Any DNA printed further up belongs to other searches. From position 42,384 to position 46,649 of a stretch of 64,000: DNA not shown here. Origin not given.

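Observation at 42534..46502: Epsilon-poly-lysine-synthetase-type (Pls-like) membrane NRPS in an AT-rich Bacteroidota genome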

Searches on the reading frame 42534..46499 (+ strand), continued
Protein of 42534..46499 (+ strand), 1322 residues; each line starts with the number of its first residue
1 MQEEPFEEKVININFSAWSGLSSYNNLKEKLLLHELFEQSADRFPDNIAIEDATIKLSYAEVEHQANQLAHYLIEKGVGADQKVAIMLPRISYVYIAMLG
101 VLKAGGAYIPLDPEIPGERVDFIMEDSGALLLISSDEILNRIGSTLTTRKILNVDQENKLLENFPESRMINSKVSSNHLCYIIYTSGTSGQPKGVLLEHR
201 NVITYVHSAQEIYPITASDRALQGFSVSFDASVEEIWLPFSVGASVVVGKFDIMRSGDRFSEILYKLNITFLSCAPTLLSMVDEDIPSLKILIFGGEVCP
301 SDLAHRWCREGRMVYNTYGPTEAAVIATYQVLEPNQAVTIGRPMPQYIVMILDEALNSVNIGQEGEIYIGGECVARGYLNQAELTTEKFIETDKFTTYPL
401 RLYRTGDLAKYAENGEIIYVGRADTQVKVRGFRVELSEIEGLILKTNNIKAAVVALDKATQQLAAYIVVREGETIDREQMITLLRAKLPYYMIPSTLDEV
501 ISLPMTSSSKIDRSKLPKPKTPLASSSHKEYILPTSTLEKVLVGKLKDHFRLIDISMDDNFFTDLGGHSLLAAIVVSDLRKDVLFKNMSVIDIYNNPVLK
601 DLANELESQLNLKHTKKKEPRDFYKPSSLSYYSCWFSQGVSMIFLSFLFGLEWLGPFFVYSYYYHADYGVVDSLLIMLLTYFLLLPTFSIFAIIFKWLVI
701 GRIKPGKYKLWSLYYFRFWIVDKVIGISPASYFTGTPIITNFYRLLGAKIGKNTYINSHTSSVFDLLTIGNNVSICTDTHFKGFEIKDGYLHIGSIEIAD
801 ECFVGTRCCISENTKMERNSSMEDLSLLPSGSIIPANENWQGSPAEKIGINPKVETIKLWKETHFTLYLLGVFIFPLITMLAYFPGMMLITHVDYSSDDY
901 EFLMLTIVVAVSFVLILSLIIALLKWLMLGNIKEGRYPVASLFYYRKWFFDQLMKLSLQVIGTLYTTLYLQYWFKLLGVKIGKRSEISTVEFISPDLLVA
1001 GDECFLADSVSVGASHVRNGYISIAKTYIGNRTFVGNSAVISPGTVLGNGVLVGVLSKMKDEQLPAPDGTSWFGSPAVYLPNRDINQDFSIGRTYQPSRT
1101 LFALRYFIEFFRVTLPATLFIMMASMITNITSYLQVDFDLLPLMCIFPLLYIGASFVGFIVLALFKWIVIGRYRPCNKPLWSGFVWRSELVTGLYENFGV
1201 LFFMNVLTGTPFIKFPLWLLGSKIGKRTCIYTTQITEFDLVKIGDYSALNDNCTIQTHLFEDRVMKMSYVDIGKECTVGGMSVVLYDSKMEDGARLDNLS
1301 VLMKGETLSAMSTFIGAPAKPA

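Call 18: find_related_loci(query=window:42534-46499:+, collection=genome_contigs, flank=6000)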
Query window:42534-46499:+ (1322 aa) in genome_contigs; peptide patterns used: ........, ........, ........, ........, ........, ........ (x = any residue, [..] = any of these).
599 stretches matched a pattern (row limit reached: there are more); 575 encode a relative of the query (tblastn E <= 1e-3); the best 80 are kept; 80 distinct loci.
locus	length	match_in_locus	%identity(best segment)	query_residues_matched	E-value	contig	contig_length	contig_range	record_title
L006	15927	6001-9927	83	14-1321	0e+0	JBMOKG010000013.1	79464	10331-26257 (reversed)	MAG: Bacteroidales bacterium isolate Deming_bin.89 contig439, whole genome shotgun sequence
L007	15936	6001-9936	82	11-1321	0e+0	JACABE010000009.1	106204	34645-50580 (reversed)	MAG: Bacteroidetes bacterium isolate Cfx3-09 MAG09_9, whole genome shotgun sequence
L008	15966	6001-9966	80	1-1322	0e+0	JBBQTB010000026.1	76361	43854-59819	MAG: Bacteroidales bacterium isolate Co_metawrap_1799 Cmw_1799_k141_5082251_length_76361_cov_30.9984, whole genome shotg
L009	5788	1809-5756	80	8-1321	0e+0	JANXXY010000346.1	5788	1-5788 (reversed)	MAG: Bacteroidales bacterium isolate GL140_3_metabat_26 GL140_3_k141_1688817, whole genome shotgun sequence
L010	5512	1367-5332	78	1-1321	0e+0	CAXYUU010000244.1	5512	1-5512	MAG: uncultured Acetobacteroides sp. isolate ERR13598979_concoct_48 genome assembly, contig: ERZ24879090.3751, whole gen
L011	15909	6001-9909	67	21-1320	0e+0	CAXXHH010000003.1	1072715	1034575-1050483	MAG: Prolixibacteraceae bacterium isolate 9dafeae9-995d-4582-b1cb-baaad5d3516c genome assembly, contig: contig_3, whole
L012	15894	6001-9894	67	25-1322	0e+0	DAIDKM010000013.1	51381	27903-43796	MAG TPA_asm: Paludibacter sp. isolate clean407 NODE_13_length_51381_cov_3.892114, whole genome shotgun sequence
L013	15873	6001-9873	66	32-1320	0e+0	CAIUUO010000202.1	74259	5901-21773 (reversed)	MAG: uncultured Bacteroidia bacterium isolate Umea3p4_bin-0228 genome assembly, contig: bin-0228:202/304, whole genome s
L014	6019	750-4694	66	6-1320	0e+0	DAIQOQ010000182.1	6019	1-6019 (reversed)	MAG TPA_asm: Paludibacter sp. isolate CTOTU11292 NODE_6361_length_6019_cov_29.264588, whole genome shotgun sequence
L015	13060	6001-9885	65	27-1320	0e+0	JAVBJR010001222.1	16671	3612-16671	MAG: Dysgonomonas sp. isolate GLO_MAG_00070 c_889739, whole genome shotgun sequence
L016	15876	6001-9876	66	31-1322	0e+0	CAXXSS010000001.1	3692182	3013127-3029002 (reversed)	MAG: uncultured Bacteroides sp. isolate cf7d44f8-1653-4e37-a1e3-8b4d1bf19e18 genome assembly, contig: contig_1, whole ge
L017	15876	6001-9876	67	31-1319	0e+0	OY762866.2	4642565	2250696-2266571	MAG: Bacteroidaceae bacterium isolate 6278f434-0448-4bf6-ab69-65f278ddeab7 genome assembly, chromosome: 1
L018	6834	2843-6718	65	31-1320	0e+0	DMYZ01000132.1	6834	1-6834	MAG TPA_asm: Prevotella sp. isolate UBA11202 contig_2011, whole genome shotgun sequence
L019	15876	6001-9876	65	31-1322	0e+0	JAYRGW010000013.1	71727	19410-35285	MAG: Bacteroidaceae bacterium isolate SZ_szas22bin.8 NODE_304_length_71727_cov_6.2962, whole genome shotgun sequence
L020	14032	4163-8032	66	31-1320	0e+0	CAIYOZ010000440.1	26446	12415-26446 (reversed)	MAG: uncultured Bacteroidales bacterium isolate AM-2014_bin-3998 genome assembly, contig: bin-3998:440/450, whole genome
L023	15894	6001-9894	66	25-1320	0e+0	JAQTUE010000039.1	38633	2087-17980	MAG: Paludibacter sp. isolate STB_57 NODE_2201_length_38633_cov_11.121617_Sandtown_B, whole genome shotgun sequence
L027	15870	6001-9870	66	30-1319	0e+0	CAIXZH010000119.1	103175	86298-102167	MAG: uncultured Bacteroidia bacterium isolate Umea_bin-02693 genome assembly, contig: bin-02693:119/119, whole genome sh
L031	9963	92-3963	67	31-1319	0e+0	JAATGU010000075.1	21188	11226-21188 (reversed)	MAG: Bacteroidales bacterium isolate bin_67 k141_1087758, whole genome shotgun sequence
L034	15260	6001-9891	67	26-1320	0e+0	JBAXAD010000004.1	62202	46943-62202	MAG: Paludibacter sp. isolate ELA132 MAG132_4, whole genome shotgun sequence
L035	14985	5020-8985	93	1-1322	0e+0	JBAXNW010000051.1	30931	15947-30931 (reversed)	MAG: Bacteroidota bacterium isolate ELA489 MAG489_51, whole genome shotgun sequence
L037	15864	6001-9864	67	31-1319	0e+0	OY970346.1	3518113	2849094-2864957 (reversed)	MAG: uncultured Bacteroidales bacterium isolate MFD01476.bin.1.81 genome assembly, chromosome: 1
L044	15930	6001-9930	44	32-1322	0e+0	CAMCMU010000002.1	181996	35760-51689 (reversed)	MAG: Schlesneria paludicola DSM 18645 isolate MsH-30jul19-291 genome assembly, contig: MsH-30jul19-C61, whole genome sho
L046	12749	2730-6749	43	5-1322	0e+0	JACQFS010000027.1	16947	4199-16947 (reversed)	MAG: Verrucomicrobia bacterium isolate NC_groundwater_1053_Pr1_S-0.65um_64_11 Montesol18_Sp65_coassembly_scaffold_31068,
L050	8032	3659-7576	44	22-1322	0e+0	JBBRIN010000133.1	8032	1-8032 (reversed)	MAG: Tepidisphaerales bacterium isolate Co_metawrap_2795 Cmw_2795_k141_27232011_length_8032_cov_6.0000, whole genome sho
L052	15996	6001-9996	44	1-1319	0e+0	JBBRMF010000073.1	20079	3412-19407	MAG: Tepidisphaerales bacterium isolate La1_metabat2.017 LA1C_B2.017_k141_1224303L_20079_cov_12.8493, whole genome shotg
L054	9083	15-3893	44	56-1322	0e+0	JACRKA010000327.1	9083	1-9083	MAG: Verrucomicrobia bacterium isolate NC_groundwater_1843_Pr3_B-0.1um_65_12 SR-2_scaffold_141_3275360, whole genome sho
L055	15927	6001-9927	43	31-1322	0e+0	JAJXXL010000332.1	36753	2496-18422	MAG: Planctomycetota bacterium isolate BP6.bin28 NODE_1546_length_36753_cov_1.861082, whole genome shotgun sequence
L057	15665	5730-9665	44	21-1322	0e+0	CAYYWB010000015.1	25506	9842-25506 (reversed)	MAG TPA_asm: uncultured Bifidobacteriaceae bacterium isolate binchicken_co3_427 genome assembly, contig: NODE_6036_lengt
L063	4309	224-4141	43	32-1322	0e+0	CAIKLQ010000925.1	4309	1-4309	MAG: uncultured Verrucomicrobia bacterium isolate KTt_bin-1485 genome assembly, contig: bin-1485:0925/1053, whole genome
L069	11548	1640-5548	42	28-1322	0e+0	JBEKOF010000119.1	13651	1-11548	MAG: Verrucomicrobiota bacterium isolate SPRUCE 434 SPRUCE_434_119, whole genome shotgun sequence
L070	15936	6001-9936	41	18-1322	0e+0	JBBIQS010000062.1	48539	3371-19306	MAG: Myxococcales bacterium isolate SLF170214_bin_331 NODE_452_length_48539_cov_3.46088, whole genome shotgun sequence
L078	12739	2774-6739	40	15-1322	0e+0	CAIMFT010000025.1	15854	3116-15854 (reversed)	MAG: uncultured Holophagaceae bacterium isolate Ki2-D4_bin-0103 genome assembly, contig: bin-0103:025/212, whole genome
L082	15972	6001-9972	39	7-1322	0e+0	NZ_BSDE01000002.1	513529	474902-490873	Geothrix limicola strain Red804 sequence02, whole genome shotgun sequence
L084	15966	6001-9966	39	7-1322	0e+0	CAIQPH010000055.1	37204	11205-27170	MAG: uncultured Holophagaceae bacterium isolate VK_bin-2000 genome assembly, contig: bin-2000:055/328, whole genome shot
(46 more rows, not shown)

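Call 45: list_cluster_members(proteins=[window:42534-46499:+, P0001])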
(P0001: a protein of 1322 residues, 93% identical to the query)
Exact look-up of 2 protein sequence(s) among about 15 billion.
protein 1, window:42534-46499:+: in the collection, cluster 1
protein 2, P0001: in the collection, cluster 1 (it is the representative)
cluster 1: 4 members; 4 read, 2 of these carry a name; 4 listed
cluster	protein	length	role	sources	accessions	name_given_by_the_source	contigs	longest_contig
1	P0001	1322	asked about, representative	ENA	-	-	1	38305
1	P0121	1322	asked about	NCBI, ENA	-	-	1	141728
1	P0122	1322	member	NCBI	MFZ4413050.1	MAG: Pls/PosA family non-ribosomal peptide synthetase [Bacteroidales bacterium]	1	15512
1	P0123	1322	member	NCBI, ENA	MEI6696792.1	MAG: Pls/PosA family non-ribosomal peptide synthetase [Bacteroidota bacterium]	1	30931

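Call 46: find_encoding_contigs(protein=window:42534-46499:+, flank=2000, max_places=3)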
Protein window:42534-46499:+ (1322 aa): 2 contigs read that carry it; 1 place shown.
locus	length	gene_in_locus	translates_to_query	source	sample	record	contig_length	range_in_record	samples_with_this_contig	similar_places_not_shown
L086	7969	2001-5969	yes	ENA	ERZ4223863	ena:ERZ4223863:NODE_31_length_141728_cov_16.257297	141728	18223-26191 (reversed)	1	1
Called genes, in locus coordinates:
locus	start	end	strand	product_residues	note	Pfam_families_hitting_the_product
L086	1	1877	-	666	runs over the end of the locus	PF02310:B12-binding (weak), PF04055:Radical_SAM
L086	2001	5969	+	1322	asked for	PF00501:AMP-binding, PF25087:GMPPB_C (faint), PF00132:Hexapep (faint), PF25084:LbH_EIF2B (faint)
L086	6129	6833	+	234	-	PF20260:PUA_4, PF04452:Methyltrans_RNA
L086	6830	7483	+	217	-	PF13709:DUF4159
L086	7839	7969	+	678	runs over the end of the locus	PF13448:DUF4114, PF16130:DUF4842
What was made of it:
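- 42534..46502 (+): Complete pls-like gene, 1322 codons plus stop. The exact protein is found on ENA contig ERZ4223863 NODE_31 (call 46).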

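Call 48: search_protein_families(library=pfam, proteins=[L023:10055-11950:-, L011:3111-5879:-, L013:9891-10799:+, L034:3639-5471:+], max_evalue=0.001)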
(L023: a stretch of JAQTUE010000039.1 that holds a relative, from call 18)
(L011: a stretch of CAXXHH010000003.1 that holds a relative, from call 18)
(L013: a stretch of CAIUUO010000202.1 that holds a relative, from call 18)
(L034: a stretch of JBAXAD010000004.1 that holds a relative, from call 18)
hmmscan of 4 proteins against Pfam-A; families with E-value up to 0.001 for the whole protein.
L023:10055-11950:- (631 aa): 3 families
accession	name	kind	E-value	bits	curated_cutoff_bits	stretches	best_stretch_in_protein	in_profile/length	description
PF00501.34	AMP-binding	-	3.1e-87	293.3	29.9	1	88-473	8-382/384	AMP-binding enzyme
PF13193.12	AMP-binding_C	-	4e-23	82.6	24.5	1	530-608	1-76/76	AMP-binding enzyme C-terminal domain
PF16177.11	ACAS_N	-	6.8e-23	80.7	27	1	25-79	1-55/55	Acetyl-coenzyme A synthetase N-terminus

L011:3111-5879:- (922 aa): 1 family
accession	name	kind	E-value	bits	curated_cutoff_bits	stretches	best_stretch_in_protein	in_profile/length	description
PF00246.29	Peptidase_M14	-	3.8e-24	86.2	21.6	1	49-212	3-136/286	Zinc carboxypeptidase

L013:9891-10799:+ (302 aa): 2 families
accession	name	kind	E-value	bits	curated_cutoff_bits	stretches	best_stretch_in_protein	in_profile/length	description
PF01758.21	SBF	-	1.1e-29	103.9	24.3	1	15-190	2-181/191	Sodium Bile acid symporter family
PF13593.11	SBF_like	-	1e-09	38.6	25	1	12-247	32-266/313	SBF-like CPA transporter family (DUF4137)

L034:3639-5471:+ (610 aa): 6 families
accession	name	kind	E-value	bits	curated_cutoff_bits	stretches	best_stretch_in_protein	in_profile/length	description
PF00664.28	ABC_membrane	-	1.3e-38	133.7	28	1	20-321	2-267/274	ABC transporter transmembrane region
PF00005.33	ABC_tran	-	1.9e-32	113.2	25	1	389-538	1-137/137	ABC transporter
PF02463.25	SMC_N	-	1.1e-08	35.3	40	1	488-578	135-209/220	RecF/RecN/SMC N terminal domain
PF13555.12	AAA_29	-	9.7e-05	22.5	27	1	397-417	21-40/61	P-loop containing region of AAA domain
PF03193.22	RsgA_GTPase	-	0.00035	20.9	30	1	371-419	79-126/174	RsgA GTPase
PF13191.12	AAA_16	-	0.00069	20.6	32.6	0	400-555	25-159/167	AAA ATPase domain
